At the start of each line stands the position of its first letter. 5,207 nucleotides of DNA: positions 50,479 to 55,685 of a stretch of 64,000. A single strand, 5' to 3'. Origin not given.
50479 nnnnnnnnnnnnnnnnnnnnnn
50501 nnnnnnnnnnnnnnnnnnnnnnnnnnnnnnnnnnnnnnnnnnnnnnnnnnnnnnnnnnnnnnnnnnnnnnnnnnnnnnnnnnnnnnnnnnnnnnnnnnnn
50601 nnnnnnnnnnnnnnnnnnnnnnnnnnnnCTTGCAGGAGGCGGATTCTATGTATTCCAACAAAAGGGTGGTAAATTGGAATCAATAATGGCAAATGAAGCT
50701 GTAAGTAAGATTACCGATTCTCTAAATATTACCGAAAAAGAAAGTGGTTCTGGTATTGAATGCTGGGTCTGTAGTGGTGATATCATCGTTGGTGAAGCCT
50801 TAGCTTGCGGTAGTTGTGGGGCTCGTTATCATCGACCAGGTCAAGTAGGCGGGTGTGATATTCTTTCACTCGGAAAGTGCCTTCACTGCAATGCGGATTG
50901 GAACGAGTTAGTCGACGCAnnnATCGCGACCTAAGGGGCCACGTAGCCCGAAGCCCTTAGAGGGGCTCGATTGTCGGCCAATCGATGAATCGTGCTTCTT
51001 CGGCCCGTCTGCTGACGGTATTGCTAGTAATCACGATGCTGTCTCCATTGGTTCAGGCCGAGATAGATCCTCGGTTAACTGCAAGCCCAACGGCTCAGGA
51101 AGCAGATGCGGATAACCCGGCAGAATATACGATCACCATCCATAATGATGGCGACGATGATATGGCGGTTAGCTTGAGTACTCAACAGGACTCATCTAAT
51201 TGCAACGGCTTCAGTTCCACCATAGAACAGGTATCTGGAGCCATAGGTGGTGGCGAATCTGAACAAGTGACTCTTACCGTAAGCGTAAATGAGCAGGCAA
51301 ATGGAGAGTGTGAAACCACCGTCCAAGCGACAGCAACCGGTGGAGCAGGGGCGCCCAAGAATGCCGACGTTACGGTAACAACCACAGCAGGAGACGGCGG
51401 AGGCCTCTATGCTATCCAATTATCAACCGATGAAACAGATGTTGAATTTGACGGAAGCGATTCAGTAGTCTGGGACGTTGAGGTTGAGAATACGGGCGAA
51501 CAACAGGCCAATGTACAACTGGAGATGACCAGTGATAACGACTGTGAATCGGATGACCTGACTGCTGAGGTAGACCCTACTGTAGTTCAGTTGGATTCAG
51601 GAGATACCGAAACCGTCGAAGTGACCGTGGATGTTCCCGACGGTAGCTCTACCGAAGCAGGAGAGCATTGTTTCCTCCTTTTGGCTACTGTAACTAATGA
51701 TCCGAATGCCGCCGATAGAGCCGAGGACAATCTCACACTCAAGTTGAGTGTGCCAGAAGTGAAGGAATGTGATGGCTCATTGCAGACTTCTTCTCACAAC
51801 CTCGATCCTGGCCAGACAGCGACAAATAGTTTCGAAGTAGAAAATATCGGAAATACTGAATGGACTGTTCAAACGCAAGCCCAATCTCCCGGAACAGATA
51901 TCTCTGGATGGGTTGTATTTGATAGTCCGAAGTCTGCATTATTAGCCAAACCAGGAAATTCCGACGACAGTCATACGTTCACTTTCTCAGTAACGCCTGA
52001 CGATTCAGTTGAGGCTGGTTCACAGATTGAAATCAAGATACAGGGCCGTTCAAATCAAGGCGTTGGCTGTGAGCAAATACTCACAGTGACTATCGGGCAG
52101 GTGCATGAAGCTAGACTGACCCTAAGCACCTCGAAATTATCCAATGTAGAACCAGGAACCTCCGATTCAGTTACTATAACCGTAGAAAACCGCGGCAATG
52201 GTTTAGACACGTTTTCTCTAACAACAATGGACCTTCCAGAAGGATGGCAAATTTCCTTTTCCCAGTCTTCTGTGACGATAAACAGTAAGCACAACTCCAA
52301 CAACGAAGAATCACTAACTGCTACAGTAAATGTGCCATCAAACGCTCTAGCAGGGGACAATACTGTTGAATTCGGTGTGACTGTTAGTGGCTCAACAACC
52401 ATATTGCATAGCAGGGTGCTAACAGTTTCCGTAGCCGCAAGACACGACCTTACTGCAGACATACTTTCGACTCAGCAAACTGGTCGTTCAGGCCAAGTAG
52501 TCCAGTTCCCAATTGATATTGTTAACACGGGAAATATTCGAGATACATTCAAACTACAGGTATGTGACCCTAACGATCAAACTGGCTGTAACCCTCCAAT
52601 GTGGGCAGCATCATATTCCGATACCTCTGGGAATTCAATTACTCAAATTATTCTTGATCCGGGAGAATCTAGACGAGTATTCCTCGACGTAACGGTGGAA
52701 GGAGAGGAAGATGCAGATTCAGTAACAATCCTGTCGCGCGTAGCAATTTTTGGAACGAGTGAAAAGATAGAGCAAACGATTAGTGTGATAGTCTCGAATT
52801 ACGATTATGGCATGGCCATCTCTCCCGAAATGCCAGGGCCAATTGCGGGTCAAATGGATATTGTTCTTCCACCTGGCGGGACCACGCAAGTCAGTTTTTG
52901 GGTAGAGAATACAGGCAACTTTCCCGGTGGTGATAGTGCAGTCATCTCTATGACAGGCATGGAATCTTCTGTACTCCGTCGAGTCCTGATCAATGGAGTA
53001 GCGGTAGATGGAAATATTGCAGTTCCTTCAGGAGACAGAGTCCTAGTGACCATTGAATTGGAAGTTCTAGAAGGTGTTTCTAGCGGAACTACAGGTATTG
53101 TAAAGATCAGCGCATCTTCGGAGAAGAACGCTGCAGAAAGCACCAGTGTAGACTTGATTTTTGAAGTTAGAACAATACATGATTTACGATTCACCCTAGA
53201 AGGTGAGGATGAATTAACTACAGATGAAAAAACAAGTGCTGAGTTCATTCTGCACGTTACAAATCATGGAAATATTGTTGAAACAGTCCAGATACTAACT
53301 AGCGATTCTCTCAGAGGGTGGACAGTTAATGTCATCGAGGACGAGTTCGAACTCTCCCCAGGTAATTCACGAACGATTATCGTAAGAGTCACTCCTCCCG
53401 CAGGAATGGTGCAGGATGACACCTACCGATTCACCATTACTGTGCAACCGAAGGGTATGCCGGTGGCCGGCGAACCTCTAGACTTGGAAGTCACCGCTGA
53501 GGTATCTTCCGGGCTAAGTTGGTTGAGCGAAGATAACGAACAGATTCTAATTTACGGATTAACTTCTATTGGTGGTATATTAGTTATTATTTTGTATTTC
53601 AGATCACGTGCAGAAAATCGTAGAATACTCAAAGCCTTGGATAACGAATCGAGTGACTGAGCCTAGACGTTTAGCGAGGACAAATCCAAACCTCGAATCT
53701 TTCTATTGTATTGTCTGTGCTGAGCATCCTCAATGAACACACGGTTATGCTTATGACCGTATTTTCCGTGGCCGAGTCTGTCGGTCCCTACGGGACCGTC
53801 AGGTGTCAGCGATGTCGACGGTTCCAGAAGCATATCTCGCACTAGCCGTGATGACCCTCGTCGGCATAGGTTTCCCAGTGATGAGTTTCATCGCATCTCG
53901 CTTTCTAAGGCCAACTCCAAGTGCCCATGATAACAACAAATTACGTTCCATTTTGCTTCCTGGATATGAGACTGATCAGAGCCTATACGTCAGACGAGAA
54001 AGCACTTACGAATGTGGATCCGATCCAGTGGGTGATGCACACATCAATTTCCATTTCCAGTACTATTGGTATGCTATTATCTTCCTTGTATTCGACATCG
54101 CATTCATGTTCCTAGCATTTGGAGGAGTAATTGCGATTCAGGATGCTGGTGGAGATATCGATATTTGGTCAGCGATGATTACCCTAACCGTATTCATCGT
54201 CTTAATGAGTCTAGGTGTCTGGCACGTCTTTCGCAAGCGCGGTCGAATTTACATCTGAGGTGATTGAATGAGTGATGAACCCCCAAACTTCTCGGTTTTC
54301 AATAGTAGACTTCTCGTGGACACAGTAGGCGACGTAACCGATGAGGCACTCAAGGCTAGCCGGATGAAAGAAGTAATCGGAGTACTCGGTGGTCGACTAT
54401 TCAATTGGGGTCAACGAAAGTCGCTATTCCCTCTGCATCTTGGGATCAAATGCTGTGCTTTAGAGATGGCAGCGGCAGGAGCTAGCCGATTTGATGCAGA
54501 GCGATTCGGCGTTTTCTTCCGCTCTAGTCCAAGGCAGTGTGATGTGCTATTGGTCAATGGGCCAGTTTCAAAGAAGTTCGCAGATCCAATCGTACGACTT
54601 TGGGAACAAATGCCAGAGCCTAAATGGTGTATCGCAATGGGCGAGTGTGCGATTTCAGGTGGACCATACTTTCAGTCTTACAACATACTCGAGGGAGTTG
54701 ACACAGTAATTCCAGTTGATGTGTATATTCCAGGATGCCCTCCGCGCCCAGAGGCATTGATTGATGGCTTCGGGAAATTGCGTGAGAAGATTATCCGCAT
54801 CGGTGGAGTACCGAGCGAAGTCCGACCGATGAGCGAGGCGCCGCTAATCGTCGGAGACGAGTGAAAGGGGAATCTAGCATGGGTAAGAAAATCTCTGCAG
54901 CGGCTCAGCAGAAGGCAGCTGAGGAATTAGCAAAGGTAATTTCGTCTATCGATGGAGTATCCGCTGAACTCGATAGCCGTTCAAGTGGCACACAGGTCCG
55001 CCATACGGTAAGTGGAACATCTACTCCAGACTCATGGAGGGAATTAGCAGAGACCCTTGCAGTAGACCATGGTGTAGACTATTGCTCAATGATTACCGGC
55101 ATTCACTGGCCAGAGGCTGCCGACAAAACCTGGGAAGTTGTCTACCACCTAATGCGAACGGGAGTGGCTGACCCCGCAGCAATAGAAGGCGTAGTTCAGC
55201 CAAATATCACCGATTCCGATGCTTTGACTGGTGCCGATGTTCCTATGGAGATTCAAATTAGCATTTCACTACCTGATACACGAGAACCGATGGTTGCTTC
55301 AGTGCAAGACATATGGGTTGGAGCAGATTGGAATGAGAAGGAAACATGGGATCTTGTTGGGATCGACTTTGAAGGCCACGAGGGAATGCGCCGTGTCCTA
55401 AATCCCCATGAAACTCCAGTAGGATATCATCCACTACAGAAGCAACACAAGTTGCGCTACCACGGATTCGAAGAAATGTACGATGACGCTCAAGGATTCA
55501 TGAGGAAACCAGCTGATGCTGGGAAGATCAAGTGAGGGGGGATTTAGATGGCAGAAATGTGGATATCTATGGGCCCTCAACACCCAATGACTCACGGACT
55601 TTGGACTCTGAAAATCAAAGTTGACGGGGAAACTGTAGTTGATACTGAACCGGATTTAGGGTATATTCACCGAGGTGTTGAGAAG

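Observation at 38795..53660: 15-kb co-directional locus of five giant envelope proteins centred on an S8 protease: candidate uncharacterised surface capture/degradation module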

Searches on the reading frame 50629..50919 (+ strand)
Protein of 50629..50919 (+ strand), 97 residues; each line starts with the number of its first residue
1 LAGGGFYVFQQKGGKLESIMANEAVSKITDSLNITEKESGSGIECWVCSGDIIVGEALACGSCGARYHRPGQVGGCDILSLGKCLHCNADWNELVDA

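Call 32: search_protein_families(library=pfam, proteins=[window:50629-50919:+], max_evalue=1)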
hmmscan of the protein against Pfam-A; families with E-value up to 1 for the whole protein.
window:50629-50919:+ (97 aa): 2 families
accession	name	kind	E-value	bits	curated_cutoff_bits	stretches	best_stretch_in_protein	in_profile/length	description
PF14446.12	Prok-RING_1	-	0.013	15.9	29.1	1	42-70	4-33/54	Prokaryotic RING finger family 1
PF17123.11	zf-RING_11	-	0.14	12.3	27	1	44-68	1-25/29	RING-like zinc finger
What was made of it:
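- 50752..50892 (+): O4 cytoplasmic RING/PHD-like zinc finger (CxxC-x11-CxxC-x4-H-x7-C-x7-CxxC). Prok-RING_1 E 0.013, below the gathering score (call 32).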

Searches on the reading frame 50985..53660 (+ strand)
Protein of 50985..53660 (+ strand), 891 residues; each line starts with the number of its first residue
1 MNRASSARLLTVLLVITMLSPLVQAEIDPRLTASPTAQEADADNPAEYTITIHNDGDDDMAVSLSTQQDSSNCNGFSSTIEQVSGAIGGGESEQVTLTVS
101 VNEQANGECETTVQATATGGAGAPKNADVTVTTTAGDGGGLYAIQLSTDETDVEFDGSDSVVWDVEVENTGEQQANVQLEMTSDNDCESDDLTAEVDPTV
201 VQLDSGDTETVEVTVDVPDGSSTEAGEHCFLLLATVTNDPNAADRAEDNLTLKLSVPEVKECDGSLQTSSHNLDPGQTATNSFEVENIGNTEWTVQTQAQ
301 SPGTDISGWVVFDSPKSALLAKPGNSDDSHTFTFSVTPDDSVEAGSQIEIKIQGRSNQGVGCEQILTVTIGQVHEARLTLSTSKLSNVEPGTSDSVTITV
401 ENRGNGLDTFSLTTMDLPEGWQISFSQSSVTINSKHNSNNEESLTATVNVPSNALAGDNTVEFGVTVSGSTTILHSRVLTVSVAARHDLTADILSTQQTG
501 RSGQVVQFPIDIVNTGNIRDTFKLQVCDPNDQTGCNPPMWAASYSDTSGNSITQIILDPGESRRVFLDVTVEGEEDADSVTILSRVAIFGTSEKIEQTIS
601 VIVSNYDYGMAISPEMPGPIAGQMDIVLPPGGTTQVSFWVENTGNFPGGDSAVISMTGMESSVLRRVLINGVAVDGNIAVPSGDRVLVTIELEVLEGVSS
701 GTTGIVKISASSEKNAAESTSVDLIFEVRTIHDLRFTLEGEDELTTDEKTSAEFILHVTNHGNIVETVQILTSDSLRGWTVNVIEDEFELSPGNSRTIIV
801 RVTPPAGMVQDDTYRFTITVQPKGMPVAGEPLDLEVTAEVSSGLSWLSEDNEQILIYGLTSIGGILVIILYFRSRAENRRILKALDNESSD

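Call 4: search_protein_families(library=pfam, proteins=[window:50985-53660:+], max_evalue=0.1)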
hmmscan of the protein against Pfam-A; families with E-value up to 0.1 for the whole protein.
window:50985-53660:+ (891 aa): 15 families
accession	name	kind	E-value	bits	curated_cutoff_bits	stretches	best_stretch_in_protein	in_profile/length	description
PF11614.14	FixG_C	-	1.4e-15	58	25.6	3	753-821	34-102/119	IG-like fold at C-terminal of FixG, putative oxidoreductase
PF22544.2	HYDIN_VesB_CFA65-like_Ig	-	2e-12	47.7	25.5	0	46-117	21-86/100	HYDIN/CFA65/VesB-like, Ig-like domain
PF10633.15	NPCBM_assoc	-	6.4e-12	45.9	24.4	1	388-467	1-77/78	NPCBM-associated, NEW3 domain of alpha-galactosidase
PF22067.2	Cep192_D3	-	7.1e-09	36.1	27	1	746-825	13-89/99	Cep192 domain 3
PF21310.3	OCRL-like_ASH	-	2.2e-06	28.2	27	0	45-108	16-79/109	Inositol polyphosphate 5-phosphatase OCRL-like, ASH domain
PF00345.26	PapD_N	-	5.9e-05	23.5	23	1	147-234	3-92/126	Pili and flagellar-assembly chaperone, PapD N-terminal domain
PF01556.23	DnaJ_C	-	0.00038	21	26.6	0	588-747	13-88/152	DnaJ C terminal domain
PF06280.18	fn3_5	-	0.00048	21.2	27.6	0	156-222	27-85/112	Fn3-like domain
PF06030.18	WxLIP_PGBD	-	0.0025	18.3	27.3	0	272-318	22-68/121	WxL Interacting Protein, peptidoglycan binding domain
PF10989.13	DUF2808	-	0.0034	17.9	25.3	0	326-357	83-114/146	Protein of unknown function (DUF2808)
PF11611.13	DUF4352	-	0.0091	16.7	25.9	0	143-222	20-106/122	Domain of unknown function (DUF4352)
PF16158.11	N_BRCA1_IG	-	0.017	16.1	28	0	272-307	7-42/108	Ig-like domain from next to BRCA1 gene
PF23619.1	Ig_VWA7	-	0.018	15.7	27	0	165-237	22-86/104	VWA7 Ig-like domain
PF15780.11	ASH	-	0.028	15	27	0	750-816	23-88/98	Abnormal spindle-like microcephaly-assoc'd, ASPM-SPD-2-Hydin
PF19912.4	DUF6385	-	0.031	14.7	26.8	0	165-192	10-37/82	Domain of unknown function (DUF6385)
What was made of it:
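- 50985..53660 (+): O5 (891 aa). It has a signal peptide, about eight Ig-like domains, a C-terminal TM helix (854-872) and a short basic tail. It belongs to the 'choice-of-anchor T' family. FixG_C, NEW3 and HYDIN-type Ig domains match (call 4).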

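Call 8: search_protein_families(library=ncbifam, proteins=[window:50985-53660:+], max_evalue=0.01)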
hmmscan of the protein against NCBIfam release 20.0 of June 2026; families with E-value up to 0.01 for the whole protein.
window:50985-53660:+ (891 aa): 2 families
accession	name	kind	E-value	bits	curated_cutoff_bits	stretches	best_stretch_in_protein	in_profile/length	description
NF041740.1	choice_anch_T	equivalog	1.7e-30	106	70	5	275-462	43-232/259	choice-of-anchor T family protein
TIGR02745.1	ccoG_rdxA_fixG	equivalog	4.6e-08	32.4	316.7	0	746-821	342-416/435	cytochrome c oxidase accessory protein CcoG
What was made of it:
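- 50985..53660 (+): NF041740 E 1.7e-30, 106 bits against a cutoff of 70, in five stretches (call 8).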

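Call 54: search_solved_structures(query=window:50985-53660:+, max_evalue=0.01)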
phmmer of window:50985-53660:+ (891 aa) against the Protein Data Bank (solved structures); distinct sequences matched with E-value up to 0.01: 0.
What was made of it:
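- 50985..53660 (+): There is no PDB sequence match (call 54).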

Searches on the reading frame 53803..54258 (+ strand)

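Call 6: search_protein_families(library=pfam, proteins=[window:53803-54258:+], max_evalue=0.001)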
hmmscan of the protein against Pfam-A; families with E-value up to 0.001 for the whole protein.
window:53803-54258:+ (151 aa): 1 family
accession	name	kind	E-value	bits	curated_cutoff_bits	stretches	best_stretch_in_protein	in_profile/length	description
PF00507.24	Oxidored_q4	-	7.4e-18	65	23.3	1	63-146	18-95/99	NADH-ubiquinone/plastoquinone oxidoreductase, chain 3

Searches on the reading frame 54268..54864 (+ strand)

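Call 6: search_protein_families(library=pfam, proteins=[window:54268-54864:+], max_evalue=0.001)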
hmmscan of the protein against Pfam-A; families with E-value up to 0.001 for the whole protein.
window:54268-54864:+ (198 aa): 1 family
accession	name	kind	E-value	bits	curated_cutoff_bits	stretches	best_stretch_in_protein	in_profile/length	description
PF01058.29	Oxidored_q6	-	1e-28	100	27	1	62-169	3-126/128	NADH ubiquinone oxidoreductase, 20 Kd subunit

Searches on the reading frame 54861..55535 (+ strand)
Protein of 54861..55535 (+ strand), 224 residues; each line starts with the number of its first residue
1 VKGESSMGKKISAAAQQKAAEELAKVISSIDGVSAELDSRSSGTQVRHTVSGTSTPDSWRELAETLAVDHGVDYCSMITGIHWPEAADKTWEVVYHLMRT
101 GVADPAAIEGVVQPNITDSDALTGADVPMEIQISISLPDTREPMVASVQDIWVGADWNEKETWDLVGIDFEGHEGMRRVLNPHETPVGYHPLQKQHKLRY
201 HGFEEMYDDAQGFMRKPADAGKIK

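Call 6: search_protein_families(library=pfam, proteins=[window:54861-55535:+], max_evalue=0.001)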
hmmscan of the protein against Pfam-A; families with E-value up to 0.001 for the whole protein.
window:54861-55535:+ (224 aa): 1 family
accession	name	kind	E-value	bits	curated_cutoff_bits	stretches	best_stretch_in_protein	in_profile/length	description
PF00329.25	Complex1_30kDa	-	1.9e-26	93.5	22.5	1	55-200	4-122/124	Respiratory-chain NADH dehydrogenase, 30 Kd subunit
